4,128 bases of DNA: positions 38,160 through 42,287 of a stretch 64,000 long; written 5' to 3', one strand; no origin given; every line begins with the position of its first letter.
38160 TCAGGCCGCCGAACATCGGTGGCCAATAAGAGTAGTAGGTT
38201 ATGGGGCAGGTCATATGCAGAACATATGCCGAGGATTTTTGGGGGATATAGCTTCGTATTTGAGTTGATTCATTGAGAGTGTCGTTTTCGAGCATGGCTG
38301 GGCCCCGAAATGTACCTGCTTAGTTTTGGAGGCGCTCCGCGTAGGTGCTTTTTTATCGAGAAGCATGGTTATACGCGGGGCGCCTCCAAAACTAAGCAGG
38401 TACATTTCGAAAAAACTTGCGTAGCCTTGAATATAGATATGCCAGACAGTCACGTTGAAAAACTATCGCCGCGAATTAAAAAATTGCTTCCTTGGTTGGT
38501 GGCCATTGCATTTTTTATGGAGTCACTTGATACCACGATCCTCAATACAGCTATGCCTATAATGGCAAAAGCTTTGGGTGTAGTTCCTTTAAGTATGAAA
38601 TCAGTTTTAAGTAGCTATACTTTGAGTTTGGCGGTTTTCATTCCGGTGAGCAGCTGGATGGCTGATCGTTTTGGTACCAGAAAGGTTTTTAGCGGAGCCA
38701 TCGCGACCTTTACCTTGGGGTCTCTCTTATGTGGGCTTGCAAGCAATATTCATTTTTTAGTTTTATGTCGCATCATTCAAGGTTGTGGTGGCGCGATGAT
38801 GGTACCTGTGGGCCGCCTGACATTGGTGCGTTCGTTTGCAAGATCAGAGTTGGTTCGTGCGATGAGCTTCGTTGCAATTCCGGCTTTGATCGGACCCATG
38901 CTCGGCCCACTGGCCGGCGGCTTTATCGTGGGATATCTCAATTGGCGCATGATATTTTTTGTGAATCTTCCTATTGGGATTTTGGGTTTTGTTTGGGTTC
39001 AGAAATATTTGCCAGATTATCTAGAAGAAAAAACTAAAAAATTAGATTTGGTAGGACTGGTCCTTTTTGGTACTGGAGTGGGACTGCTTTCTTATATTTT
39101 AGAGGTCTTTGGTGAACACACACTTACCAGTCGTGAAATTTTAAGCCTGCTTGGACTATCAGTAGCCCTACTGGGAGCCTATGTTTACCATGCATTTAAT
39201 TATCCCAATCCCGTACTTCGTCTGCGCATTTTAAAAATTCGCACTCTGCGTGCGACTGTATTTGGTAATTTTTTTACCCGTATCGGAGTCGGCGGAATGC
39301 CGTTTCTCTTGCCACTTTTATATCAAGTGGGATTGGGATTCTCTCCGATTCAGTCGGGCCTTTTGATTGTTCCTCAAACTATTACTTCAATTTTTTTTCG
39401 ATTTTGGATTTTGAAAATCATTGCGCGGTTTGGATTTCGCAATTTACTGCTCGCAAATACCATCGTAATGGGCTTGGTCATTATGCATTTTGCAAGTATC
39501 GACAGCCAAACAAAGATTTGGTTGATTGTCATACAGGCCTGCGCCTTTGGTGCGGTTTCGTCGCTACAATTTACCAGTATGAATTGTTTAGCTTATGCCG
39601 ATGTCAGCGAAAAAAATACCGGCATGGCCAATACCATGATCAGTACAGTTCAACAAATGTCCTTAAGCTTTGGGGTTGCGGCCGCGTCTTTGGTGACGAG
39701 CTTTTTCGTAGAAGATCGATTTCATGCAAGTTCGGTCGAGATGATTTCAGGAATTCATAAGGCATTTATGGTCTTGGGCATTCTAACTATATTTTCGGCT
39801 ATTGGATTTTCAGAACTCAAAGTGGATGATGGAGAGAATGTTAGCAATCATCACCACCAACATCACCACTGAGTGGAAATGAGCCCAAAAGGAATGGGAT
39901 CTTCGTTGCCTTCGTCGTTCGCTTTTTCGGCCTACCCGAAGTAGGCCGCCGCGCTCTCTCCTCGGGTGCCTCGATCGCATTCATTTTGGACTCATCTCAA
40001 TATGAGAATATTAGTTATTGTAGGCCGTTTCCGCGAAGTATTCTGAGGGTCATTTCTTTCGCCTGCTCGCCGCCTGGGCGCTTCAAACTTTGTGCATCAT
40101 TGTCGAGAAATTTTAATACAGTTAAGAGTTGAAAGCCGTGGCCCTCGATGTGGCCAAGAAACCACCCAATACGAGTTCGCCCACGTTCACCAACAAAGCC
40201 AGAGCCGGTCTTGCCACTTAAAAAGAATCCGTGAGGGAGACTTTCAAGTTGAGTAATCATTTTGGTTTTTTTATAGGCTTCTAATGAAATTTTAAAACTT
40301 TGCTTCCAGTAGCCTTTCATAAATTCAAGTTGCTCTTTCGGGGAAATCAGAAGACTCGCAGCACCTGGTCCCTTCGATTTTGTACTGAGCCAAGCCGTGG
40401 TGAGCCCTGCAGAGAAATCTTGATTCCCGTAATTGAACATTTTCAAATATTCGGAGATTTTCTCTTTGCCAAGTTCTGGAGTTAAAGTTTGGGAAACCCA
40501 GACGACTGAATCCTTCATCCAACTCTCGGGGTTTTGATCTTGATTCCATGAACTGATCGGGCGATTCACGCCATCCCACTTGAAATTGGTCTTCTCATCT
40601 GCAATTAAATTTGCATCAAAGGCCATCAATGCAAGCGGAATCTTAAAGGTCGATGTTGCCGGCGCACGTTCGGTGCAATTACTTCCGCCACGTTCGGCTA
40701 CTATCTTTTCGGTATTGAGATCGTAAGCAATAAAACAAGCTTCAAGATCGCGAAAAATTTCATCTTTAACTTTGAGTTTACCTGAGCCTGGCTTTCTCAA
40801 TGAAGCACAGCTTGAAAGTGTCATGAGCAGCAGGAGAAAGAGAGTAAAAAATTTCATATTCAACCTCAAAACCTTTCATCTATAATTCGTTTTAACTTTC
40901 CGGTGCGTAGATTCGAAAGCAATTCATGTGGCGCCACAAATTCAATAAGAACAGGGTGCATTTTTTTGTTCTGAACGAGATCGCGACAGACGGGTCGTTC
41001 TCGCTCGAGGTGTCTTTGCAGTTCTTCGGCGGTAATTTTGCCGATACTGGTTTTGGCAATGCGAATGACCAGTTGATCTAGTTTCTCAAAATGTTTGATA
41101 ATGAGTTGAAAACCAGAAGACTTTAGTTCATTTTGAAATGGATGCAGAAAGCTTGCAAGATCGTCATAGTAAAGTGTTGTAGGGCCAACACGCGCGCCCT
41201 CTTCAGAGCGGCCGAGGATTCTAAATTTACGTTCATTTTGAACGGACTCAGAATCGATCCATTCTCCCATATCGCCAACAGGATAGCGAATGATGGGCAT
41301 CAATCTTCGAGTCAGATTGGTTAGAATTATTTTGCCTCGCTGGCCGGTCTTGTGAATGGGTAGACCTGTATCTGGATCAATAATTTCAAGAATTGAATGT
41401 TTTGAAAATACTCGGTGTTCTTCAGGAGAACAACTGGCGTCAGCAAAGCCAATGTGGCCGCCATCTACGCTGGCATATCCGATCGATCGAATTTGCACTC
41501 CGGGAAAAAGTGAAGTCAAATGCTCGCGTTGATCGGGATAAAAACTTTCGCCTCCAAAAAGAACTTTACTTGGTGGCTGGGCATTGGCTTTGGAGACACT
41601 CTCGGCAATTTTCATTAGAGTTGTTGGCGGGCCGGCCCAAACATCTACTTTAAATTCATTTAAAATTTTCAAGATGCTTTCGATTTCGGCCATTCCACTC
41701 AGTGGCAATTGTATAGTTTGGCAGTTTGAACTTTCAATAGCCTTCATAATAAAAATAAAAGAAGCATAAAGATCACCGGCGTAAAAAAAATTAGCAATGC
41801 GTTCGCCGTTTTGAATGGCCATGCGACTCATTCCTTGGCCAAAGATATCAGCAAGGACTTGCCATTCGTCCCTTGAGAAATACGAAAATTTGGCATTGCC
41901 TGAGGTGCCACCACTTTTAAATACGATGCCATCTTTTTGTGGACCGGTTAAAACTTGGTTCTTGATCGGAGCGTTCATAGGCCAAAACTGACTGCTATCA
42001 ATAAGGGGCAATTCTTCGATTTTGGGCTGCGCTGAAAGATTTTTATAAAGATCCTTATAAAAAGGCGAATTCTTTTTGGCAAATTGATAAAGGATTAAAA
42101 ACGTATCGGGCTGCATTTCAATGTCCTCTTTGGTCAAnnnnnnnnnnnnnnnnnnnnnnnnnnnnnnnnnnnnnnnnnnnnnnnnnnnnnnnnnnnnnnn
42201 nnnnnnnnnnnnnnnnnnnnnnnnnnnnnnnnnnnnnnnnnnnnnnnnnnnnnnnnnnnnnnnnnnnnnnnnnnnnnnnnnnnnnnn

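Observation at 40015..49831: Translationally coupled 8-gene operon combining Lux-type acyl activation and reduction, a GNAT, two EntS-like exporters and an OXA-like lipoprotein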

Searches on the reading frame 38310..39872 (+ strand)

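Call 43: search_protein_families(library=pfam, proteins=[window:38310-39872:+], max_evalue=0.001)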
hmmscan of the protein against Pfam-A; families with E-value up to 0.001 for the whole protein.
window:38310-39872:+ (520 aa): 2 families
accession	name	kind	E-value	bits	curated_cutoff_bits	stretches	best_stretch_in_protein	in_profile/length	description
PF07690.21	MFS_1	-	4.9e-54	184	33.4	2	64-455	1-346/347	Major Facilitator Superfamily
PF06779.20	MFS_4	-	5.3e-06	26.5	26.3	1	61-207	194-339/364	Uncharacterised MFS-type transporter YbfB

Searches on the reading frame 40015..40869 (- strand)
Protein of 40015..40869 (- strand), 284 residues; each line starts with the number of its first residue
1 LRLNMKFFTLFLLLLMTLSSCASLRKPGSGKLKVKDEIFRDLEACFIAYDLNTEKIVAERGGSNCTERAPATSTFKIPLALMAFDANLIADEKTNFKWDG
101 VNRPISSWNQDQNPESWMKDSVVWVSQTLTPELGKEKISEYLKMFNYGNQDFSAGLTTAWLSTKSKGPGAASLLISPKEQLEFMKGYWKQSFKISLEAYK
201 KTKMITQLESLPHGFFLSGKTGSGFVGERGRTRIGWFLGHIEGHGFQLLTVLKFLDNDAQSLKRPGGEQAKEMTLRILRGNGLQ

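Call 4: search_protein_families(library=pfam, proteins=[window:40015-40869:-], max_evalue=0.01)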
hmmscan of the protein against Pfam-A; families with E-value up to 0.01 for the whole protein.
window:40015-40869:- (284 aa): 1 family
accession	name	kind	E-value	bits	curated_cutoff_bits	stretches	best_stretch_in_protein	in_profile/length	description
PF00905.27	Transpeptidase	-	2.7e-30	106.1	22.1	1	45-275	2-295/299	Penicillin binding protein transpeptidase domain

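Call 5: search_protein_families(library=ncbifam, proteins=[window:40015-40869:-], max_evalue=0.01)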
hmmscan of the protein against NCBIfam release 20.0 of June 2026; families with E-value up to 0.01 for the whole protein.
window:40015-40869:- (284 aa): 68 families (the best 25 are shown)
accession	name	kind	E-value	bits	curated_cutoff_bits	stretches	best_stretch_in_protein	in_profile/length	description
NF000270.1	bla_class_D_alt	equivalog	4.1e-46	157.1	280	1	45-278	1-236/240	class D beta-lactamase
NF012161.0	bla_class_D_main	equivalog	9.3e-46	156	250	1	38-244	5-200/236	class D beta-lactamase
NF000388.2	blaOXA-1_like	exception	6.1e-45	153.8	580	1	8-242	9-236/276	OXA-1 family class D beta-lactamase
NF000326.1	blaR1_generic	equivalog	3e-41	141.5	400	1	37-283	355-584/585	BlaR1 family beta-lactam sensor/signal transducer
NF040804.1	blaOXA-1089_like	exception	1.3e-34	119.9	580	1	35-283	52-285/289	OXA-1089 family carbapenem-hydrolyzing class D beta-lactamase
NF012098.1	blaBPU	exception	1.3e-33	116.3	525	1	11-245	11-228/262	BPU family class D beta-lactamase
NF040784.1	blaOXA-VL06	equivalog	3.6e-33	114.7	400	1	17-244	7-227/268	OXA-1090 family carbapenem-hydrolyzing class D beta-lactamase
NF040600.1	blaOXA-1043_like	exception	1.3e-32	113.2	525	1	44-272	25-252/268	OXA-1043 family class D beta-lactamase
NF038183.1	blaOXA-919_like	exception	2.1e-31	109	575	1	44-243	34-237/275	OXA-919 family class D beta-lactamase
NF045839.1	blaOXA-18_like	exception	8.3e-31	107.2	540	1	57-278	44-262/269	OXA-18 family class D beta-lactamase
NF040532.1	blaOXA-9_like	exception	1.1e-30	106.8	575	1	36-275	25-264/274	OXA-9 family oxacillin-hydrolyzing class D beta-lactamase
NF033702.0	blaOXA-12_like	exception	1e-28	100.4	595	1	43-256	24-238/264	OXA-12 family class D beta-lactamase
NF040531.1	blaOXA-42_like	exception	1.7e-28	99.7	540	1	45-258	27-243/269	OXA-42 family class D beta-lactamase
NF033104.0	blaOXA-46_like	exception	3.2e-27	95.5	600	1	44-243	43-226/266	OXA-46 family oxacillin-hydrolyzing class D beta-lactamase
NF000267.2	blaOXA-2_like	exception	1.3e-26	93.5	590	1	65-243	64-226/275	OXA-2 family class D beta-lactamase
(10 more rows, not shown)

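Call 40: search_solved_structures(query=window:40015-40857:-, max_evalue=0.00001, show_alignments=1)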
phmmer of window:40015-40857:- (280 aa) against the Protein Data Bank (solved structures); distinct sequences matched with E-value up to 0.00001: 136 (the best 60 are shown).
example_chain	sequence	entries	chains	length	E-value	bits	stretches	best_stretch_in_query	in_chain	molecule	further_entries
1m6k_A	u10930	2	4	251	4.2e-43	150.7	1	31-246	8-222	beta-lactamase OXA-1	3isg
4mll_A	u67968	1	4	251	2.7e-42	148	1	31-246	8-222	Beta-lactamase OXA-1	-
9ltk_A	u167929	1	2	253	7.2e-35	123.7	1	40-251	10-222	Beta-lactamase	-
6whl_A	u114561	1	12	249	2.4e-34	122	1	39-252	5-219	Beta-lactamase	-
6w5g_A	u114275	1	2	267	1.1e-32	116.5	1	3-245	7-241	BAT-2 beta-lactamase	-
6w5o_A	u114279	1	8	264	4.4e-32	114.5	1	3-245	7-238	BAT-2 Beta-lactamase delta mutant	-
6v6n_A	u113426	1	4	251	7e-30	107.3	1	41-252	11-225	Beta-lactamase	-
6nhu_A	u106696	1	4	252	2.2e-29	105.7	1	41-247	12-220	Beta-lactamase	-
5ctn_A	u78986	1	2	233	2.9e-29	105.3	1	32-243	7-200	Beta-lactamase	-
5ctm_A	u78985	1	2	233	2.9e-29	105.3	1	32-243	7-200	Beta-lactamase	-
1nrf_A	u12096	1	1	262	1.1e-28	103.4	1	41-279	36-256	REGULATORY PROTEIN BLAR1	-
6w5e_A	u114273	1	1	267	3.3e-28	101.8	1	24-244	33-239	BSU-2 beta-lactamase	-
5e2f_A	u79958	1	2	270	3.5e-28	101.8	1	24-244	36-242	Beta-lactamase YbxI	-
6w5f_A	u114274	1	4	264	2.3e-27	99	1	24-244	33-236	BSU-2delta mutant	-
6n1n_A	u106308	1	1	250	2.3e-26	95.8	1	59-240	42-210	Beta-lactamase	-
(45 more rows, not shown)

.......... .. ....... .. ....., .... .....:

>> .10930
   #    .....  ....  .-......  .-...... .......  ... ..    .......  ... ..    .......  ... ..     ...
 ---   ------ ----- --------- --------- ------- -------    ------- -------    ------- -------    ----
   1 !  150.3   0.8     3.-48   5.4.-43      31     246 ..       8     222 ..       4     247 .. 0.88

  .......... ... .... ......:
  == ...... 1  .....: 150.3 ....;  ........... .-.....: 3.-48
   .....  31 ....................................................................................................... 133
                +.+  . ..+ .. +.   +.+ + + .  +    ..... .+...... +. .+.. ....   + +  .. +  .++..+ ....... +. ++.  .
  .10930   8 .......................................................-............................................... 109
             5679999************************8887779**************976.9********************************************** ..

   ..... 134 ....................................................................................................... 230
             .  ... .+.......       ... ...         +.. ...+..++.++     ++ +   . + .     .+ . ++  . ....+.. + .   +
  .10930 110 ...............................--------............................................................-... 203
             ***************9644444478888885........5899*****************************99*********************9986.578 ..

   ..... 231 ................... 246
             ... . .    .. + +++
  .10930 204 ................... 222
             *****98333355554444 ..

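Call 83: search_protein_families(library=padloc, proteins=[window:40015-40857:-], max_evalue=0.001)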
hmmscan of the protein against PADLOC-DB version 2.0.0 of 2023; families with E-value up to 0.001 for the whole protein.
window:40015-40857:- (280 aa): 0 families

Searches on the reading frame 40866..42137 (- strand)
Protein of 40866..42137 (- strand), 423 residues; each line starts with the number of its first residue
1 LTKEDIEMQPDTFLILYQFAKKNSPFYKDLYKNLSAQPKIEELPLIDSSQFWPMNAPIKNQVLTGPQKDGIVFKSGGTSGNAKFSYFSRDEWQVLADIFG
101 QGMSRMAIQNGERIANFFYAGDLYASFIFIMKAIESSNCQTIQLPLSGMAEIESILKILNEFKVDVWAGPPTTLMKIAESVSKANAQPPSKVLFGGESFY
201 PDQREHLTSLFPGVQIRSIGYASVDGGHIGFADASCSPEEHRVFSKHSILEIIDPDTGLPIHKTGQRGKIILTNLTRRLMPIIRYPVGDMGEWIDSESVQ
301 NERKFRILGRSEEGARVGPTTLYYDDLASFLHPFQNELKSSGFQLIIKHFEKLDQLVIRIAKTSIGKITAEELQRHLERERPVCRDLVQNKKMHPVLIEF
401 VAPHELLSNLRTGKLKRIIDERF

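Call 4: search_protein_families(library=pfam, proteins=[window:40866-42137:-], max_evalue=0.01)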
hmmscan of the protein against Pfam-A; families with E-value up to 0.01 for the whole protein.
window:40866-42137:- (423 aa): 1 family
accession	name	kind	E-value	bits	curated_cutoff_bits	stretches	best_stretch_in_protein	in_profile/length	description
PF14535.12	AMP-binding_C_2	-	0.0048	17.6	25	0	340-422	20-96/96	AMP-binding enzyme C-terminal domain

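Call 5: search_protein_families(library=ncbifam, proteins=[window:40866-42137:-], max_evalue=0.01)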
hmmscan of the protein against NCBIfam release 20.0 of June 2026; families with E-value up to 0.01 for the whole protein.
window:40866-42137:- (423 aa): 6 families
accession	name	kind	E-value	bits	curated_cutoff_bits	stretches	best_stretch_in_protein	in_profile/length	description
NF045666.1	DVU1553_fam_AMP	equivalog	1.8e-26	93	300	1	16-297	34-314/331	DVU_1553 family AMP-dependent CoA ligase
TIGR02155.1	PA_CoA_ligase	equivalog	2e-20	72.7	646.3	1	72-422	80-422/422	phenylacetate--CoA ligase PaaK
NF041878.1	paak_haloarch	equivalog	1.7e-18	66.5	700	1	70-422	83-427/427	phenylacetate--CoA ligase PaaK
NF053551.1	FlxY_rubin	equivalog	1.1e-09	37.5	520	1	245-380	256-390/424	flexirubin biosynthesis putative acyl-CoA ligase FlxY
NF041217.1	BagE_FevW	exception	1.7e-09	37.2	800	1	22-320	29-320/424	bagremycin/ferroverdin synthetase BagE/FevW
TIGR03335.1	F390_ftsA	equivalog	1e-06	27.8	458.7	1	18-276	27-287/445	coenzyme F390 synthetase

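Call 39: search_solved_structures(query=window:40866-42116:-, max_evalue=0.01)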
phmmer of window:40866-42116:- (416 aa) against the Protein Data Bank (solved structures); distinct sequences matched with E-value up to 0.01: 8.
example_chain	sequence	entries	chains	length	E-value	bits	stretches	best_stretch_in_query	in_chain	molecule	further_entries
4r1l_A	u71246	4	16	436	4e-16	62.4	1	15-367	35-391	Phenylacetate-coenzyme A ligase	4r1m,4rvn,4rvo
2y27_A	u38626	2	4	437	1.8e-12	50.3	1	64-318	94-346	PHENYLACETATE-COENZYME A LIGASE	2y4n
2y4o_A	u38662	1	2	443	1.6e-11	47.2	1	65-364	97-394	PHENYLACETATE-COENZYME A LIGASE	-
9s3l_A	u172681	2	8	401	8.7e-11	44.8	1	17-344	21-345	Phenylacetate-CoA ligase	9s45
6siw_A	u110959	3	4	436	2.7e-10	43.2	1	54-320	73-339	PaaK-like ligase (AMP-dependent synthetase and ligase) | AMP-dependent synthetase and ligase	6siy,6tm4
6siw_B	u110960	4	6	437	2.7e-10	43.1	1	54-320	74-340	PaaK-like ligase (AMP-dependent synthetase and ligase) | AMP-dependent synthetase and ligase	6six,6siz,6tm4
6wuq_A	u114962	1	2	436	6.5e-08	35.3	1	65-285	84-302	AjiA1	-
6hdw_A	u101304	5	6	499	1.5e-05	27.5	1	46-415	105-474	2-hydroxyisobutyryl-CoA synthetase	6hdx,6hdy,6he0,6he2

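Call 83: search_protein_families(library=padloc, proteins=[window:40866-42116:-], max_evalue=0.001)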
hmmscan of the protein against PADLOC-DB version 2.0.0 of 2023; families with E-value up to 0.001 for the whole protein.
window:40866-42116:- (416 aa): 0 families
